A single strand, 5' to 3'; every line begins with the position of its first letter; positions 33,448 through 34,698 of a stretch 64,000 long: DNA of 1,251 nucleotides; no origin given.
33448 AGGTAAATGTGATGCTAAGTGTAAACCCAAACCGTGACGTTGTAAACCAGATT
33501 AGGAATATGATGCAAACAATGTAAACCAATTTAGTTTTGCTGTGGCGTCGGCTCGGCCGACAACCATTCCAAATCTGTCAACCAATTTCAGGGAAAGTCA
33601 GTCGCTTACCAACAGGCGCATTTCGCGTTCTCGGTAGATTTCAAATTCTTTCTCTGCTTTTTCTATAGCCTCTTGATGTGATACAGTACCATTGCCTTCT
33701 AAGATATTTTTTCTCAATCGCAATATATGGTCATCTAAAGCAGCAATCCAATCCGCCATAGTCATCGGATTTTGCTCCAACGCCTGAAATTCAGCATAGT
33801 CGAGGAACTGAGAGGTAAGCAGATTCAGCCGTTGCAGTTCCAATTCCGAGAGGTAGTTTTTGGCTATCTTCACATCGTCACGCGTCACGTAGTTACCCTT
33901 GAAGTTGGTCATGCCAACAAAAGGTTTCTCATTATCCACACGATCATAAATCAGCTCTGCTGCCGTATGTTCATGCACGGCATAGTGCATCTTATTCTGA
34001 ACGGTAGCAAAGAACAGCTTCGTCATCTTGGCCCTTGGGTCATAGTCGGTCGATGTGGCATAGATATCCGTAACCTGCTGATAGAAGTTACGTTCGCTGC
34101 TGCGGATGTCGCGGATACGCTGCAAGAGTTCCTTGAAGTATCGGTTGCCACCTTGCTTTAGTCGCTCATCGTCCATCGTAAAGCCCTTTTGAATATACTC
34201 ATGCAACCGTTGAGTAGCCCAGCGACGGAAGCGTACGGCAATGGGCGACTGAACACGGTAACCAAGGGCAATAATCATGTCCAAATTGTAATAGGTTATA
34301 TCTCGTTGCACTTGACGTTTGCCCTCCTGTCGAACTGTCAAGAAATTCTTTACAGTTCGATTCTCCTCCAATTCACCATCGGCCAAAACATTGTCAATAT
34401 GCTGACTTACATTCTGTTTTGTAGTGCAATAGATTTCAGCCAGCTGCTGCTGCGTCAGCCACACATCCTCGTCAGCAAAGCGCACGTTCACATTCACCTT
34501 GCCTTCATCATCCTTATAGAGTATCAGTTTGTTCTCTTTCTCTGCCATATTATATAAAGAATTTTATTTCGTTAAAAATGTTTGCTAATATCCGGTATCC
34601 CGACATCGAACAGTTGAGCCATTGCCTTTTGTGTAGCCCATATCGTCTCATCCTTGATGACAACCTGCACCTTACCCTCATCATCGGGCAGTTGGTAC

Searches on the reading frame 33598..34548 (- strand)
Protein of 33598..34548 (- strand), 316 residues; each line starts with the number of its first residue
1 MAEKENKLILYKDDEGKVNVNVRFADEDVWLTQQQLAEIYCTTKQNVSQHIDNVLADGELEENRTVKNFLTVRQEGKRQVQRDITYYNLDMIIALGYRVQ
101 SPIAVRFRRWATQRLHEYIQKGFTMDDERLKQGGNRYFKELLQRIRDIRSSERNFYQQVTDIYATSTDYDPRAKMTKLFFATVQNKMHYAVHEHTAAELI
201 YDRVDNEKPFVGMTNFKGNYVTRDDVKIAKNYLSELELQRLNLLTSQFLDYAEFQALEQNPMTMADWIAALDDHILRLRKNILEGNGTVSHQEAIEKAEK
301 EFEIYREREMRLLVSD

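Call 6: search_protein_families(library=pfam, proteins=[window:33598-34548:-], max_evalue=0.01)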
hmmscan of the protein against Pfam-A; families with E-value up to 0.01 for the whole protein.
window:33598-34548:- (316 aa): 2 families
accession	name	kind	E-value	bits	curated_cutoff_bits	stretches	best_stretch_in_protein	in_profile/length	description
PF13310.11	Virulence_RhuM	-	2.5e-107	358.3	33.7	1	65-309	2-248/252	Virulence protein RhuM family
PF02498.22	Bro-N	-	0.0061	17.6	25.6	0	26-115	9-94/96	BRO family, N-terminal domain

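Call 7: search_protein_families(library=padloc, proteins=[window:33598-34548:-], max_evalue=0.01)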
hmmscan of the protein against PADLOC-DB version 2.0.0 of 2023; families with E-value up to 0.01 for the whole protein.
window:33598-34548:- (316 aa): 39 families (the best 25 are shown)
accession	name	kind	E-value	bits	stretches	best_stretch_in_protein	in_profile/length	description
PDLC04853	PDC-S05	-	1.7e-140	466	1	1-311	1-312/336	-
PDLC04851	PDC-S05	-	1.9e-130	432.9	1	3-315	7-325/342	-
PDLC04843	PDC-S05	-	4.8e-126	418.4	1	1-310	1-308/330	-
PDLC04852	PDC-S05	-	5.5e-126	418.1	1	3-310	8-317/346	-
PDLC04868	PDC-S05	-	2.6e-117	389.6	1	1-309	1-316/335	-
PDLC04864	PDC-S05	-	1.2e-111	370.5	1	61-311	2-253/277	-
PDLC04871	PDC-S05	-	8.9e-105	349.2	1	5-316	130-448/468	-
PDLC04870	PDC-S05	-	2.6e-86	286.4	1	3-206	6-209/214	-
PDLC04876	PDC-S05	-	2.7e-69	230.4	1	4-166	6-171/174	-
PDLC04872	PDC-S05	-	4.9e-53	177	1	4-146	3-144/152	-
PDLC04854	PDC-S05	-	8.5e-52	173.9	1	5-169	3-166/212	-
PDLC04965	PDC-S23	-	6.8e-51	171.6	1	4-164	3-162/327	-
PDLC04964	PDC-S23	-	1.4e-49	167.1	1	5-169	3-166/331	-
PDLC04858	PDC-S05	-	1.5e-47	158.8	1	3-135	3-131/138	-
PDLC04879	PDC-S05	-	6.5e-44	148.5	1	4-139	3-135/285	-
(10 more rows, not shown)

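Call 8: search_protein_families(library=ncbifam, proteins=[window:33598-34548:-], max_evalue=0.01)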
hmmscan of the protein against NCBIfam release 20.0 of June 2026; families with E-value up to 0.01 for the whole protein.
window:33598-34548:- (316 aa): 0 families
